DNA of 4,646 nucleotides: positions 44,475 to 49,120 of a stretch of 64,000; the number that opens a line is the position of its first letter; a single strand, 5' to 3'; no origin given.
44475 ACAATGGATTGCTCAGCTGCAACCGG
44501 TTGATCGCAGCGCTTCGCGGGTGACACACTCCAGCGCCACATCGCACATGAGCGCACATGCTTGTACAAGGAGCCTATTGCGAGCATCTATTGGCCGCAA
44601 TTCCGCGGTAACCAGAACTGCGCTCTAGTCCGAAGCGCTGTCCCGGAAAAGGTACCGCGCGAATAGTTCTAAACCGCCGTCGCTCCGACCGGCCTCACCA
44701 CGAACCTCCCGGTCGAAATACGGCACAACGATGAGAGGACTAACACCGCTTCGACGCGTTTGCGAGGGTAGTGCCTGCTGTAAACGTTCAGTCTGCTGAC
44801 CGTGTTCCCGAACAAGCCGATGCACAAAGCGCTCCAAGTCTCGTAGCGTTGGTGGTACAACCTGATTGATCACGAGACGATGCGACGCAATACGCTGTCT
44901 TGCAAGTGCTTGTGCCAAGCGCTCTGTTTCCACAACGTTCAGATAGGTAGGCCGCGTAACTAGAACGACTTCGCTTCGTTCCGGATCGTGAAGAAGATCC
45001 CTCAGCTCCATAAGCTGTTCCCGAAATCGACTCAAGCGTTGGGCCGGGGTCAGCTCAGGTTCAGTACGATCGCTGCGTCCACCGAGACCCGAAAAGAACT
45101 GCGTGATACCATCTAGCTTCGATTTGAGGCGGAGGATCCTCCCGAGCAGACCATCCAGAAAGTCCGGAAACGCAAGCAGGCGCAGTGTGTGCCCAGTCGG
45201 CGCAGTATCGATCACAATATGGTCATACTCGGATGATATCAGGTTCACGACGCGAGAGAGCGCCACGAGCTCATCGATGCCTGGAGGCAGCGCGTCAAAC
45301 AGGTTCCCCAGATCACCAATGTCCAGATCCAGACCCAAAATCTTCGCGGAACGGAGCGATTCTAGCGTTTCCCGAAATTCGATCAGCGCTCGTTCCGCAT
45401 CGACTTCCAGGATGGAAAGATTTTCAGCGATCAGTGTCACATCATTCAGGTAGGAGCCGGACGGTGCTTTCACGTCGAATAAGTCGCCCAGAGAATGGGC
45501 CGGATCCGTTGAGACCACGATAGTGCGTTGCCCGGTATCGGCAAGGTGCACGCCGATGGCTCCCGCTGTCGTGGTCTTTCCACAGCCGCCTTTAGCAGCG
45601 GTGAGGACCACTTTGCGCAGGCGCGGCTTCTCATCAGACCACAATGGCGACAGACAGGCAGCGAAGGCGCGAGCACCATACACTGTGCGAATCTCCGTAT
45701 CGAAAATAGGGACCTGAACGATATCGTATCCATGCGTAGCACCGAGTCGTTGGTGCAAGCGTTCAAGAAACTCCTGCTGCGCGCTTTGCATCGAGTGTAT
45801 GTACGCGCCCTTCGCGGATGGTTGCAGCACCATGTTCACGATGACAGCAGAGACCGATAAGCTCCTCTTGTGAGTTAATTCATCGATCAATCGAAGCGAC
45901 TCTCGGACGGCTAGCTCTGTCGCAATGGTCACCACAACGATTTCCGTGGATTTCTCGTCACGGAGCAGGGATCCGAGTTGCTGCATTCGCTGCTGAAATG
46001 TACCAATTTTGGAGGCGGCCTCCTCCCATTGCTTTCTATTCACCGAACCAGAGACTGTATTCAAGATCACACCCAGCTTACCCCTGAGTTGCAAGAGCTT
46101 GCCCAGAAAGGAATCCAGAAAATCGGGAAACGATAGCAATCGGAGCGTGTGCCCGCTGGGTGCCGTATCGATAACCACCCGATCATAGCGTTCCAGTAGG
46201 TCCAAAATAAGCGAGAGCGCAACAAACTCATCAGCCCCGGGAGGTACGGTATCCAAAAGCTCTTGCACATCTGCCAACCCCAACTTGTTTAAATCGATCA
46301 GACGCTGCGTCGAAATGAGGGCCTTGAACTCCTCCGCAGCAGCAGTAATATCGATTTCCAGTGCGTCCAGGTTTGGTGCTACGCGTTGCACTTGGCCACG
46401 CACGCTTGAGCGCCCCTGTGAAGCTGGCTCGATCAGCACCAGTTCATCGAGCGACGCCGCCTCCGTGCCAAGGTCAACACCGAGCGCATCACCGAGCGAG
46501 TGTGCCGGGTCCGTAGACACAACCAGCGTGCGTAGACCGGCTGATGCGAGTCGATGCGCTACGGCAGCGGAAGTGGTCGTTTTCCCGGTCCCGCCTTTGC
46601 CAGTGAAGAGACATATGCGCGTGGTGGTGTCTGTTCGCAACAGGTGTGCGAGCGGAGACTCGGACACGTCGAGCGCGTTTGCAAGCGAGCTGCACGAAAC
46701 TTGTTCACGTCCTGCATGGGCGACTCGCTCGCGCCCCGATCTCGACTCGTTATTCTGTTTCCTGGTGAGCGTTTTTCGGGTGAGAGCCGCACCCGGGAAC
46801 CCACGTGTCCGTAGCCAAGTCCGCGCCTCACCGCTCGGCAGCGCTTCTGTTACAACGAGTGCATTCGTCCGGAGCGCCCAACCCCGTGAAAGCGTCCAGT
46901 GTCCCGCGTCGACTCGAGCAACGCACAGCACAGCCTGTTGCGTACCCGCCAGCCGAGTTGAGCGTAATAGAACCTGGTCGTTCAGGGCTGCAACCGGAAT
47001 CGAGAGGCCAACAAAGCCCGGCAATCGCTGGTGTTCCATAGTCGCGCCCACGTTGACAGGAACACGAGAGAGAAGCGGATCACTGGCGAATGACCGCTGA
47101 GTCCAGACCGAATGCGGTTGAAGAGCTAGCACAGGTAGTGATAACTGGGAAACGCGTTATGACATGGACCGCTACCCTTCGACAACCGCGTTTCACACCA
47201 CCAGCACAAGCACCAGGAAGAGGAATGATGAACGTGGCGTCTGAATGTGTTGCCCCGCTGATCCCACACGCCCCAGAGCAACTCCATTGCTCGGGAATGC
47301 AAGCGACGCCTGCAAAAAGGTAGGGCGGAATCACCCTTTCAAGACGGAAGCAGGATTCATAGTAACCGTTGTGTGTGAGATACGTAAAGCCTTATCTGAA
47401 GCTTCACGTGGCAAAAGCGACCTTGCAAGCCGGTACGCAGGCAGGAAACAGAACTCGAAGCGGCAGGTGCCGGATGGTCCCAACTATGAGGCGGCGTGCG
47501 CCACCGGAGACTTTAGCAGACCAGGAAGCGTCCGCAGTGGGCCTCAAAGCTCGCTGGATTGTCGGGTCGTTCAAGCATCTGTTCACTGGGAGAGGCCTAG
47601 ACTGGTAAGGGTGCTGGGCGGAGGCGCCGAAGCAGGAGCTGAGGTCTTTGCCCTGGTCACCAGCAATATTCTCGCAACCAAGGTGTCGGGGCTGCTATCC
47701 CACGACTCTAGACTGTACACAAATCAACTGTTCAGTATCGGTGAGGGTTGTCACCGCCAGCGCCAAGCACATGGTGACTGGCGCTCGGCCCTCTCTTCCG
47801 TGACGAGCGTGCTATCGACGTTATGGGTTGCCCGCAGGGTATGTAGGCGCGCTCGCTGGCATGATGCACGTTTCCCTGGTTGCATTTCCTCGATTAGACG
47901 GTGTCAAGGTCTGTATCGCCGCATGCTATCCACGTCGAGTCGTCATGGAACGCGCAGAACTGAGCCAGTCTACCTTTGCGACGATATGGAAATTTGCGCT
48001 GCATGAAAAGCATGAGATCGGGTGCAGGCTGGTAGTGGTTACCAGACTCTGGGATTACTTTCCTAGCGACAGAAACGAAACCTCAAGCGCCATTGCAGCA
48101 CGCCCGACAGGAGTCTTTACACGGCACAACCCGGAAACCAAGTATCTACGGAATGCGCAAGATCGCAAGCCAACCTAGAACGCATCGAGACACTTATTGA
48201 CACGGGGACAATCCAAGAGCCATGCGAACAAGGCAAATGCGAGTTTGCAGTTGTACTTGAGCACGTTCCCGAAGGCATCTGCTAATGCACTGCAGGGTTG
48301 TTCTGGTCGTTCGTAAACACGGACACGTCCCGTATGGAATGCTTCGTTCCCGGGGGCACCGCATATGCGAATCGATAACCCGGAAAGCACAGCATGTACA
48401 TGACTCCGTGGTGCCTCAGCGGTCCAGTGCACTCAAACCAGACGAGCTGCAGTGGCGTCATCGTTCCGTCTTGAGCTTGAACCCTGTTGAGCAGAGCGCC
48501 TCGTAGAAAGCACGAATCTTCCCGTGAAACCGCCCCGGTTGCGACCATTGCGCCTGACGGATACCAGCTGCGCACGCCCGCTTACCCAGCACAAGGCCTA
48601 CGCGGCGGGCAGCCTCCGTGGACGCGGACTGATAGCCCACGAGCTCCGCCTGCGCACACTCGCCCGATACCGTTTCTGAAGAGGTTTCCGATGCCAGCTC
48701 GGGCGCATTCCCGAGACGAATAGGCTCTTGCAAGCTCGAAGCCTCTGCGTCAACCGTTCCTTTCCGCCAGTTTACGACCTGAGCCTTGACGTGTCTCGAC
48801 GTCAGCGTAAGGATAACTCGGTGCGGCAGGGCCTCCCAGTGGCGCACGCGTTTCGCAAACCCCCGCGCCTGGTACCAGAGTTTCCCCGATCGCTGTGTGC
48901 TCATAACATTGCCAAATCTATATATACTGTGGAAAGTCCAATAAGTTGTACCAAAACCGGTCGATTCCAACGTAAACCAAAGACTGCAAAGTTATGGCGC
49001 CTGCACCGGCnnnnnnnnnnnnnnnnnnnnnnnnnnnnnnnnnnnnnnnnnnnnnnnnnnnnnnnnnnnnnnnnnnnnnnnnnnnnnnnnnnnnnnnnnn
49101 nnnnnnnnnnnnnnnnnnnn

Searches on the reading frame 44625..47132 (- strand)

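Call 6: search_protein_families(library=pfam, proteins=[window:44625-47132:-], max_evalue=0.01)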
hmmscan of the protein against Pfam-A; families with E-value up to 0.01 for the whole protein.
window:44625-47132:- (835 aa): 23 families
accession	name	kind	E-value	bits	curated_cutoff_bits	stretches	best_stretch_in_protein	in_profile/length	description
PF02374.21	ArsA_ATPase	-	8.3e-121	403.3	24.3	2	507-812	2-292/305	Anion-transporting ATPase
PF13614.12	AAA_31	-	1.2e-24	87.6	27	2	172-329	3-131/177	AAA domain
PF01656.29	CbiA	-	1.1e-17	64.6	25.4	2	174-395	2-115/125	CobQ/CobB/MinD/ParA nucleotide binding domain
PF10609.15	ParA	-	2e-10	40.9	27.1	1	171-208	4-41/246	NUBPL iron-transfer P-loop NTPase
PF00142.24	Fer4_NifH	-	4.1e-10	40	25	2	173-211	3-40/271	4Fe-4S iron sulfur cluster binding proteins, NifH/frxC family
PF25199.1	nSTAND_NTPase5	-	1e-07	32.3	34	1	161-212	29-83/145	Novel STAND NTPase 5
PF03308.22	MeaB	-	7.5e-07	28.9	23.1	1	169-238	32-102/273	Methylmalonyl Co-A mutase-associated GTPase MeaB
PF06564.18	CBP_BcsQ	-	3.5e-06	27.2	21.3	0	507-554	3-50/234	Cellulose biosynthesis protein BcsQ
PF20720.3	nSTAND3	-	8.3e-06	26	27.2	0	170-207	16-52/155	Novel STAND NTPase 3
PF00448.28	SRP54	-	1.1e-05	25.6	22.7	1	173-208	3-38/196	SRP54-type protein, GTPase domain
PF09140.17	MipZ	-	2e-05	24.5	20.7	0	507-543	2-38/262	ATPase MipZ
PF02562.22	PhoH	-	3.6e-05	23.8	27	0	170-226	18-74/205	PhoH-like protein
PF13481.12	AAA_25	-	0.00017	21.7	27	0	151-202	12-63/195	AAA domain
PF13479.12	AAA_24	-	0.00019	21.8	27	0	174-323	5-72/195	AAA domain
PF13604.12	AAA_30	-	0.00021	21.5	27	1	170-232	17-77/191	AAA domain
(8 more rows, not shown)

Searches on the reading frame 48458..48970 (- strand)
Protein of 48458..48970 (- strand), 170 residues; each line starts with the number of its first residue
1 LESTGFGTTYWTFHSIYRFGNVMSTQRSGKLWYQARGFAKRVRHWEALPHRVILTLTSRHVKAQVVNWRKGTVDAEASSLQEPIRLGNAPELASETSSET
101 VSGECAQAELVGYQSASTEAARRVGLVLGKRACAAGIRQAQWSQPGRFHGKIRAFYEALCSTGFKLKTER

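Call 38: search_protein_families(library=pfam, proteins=[window:48458-48970:-], max_evalue=0.0001)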
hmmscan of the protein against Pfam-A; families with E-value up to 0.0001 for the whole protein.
window:48458-48970:- (170 aa): 1 family
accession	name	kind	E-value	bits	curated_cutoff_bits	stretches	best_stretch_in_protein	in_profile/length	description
PF00861.27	Ribosomal_L18p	-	5e-09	37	27.8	0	103-165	52-115/116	Ribosomal L18 of archaea, bacteria, mitoch. and chloroplast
